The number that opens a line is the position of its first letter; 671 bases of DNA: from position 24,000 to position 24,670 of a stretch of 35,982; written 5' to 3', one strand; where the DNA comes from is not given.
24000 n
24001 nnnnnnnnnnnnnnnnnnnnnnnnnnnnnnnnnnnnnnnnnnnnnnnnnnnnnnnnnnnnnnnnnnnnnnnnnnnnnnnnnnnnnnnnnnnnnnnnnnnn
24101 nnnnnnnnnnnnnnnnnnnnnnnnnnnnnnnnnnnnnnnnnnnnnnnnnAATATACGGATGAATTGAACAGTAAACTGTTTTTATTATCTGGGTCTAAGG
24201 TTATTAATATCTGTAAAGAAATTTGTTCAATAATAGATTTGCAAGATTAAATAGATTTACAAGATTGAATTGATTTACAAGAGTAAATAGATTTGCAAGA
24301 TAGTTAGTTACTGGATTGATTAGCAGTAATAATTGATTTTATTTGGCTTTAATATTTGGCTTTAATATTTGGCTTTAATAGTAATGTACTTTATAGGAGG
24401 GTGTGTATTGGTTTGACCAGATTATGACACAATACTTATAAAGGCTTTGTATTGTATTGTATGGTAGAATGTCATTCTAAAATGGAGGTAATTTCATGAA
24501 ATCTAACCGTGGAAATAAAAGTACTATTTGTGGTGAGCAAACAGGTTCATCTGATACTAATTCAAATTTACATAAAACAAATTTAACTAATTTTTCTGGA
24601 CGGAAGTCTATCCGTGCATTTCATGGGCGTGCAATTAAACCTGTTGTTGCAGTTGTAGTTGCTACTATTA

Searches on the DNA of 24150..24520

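Call 63: search_rna_families(source=window, start=24150, end=24520, threshold=evalue, max_evalue=1)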
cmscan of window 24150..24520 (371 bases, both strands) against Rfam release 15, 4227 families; matches with E-value up to 1: 0.
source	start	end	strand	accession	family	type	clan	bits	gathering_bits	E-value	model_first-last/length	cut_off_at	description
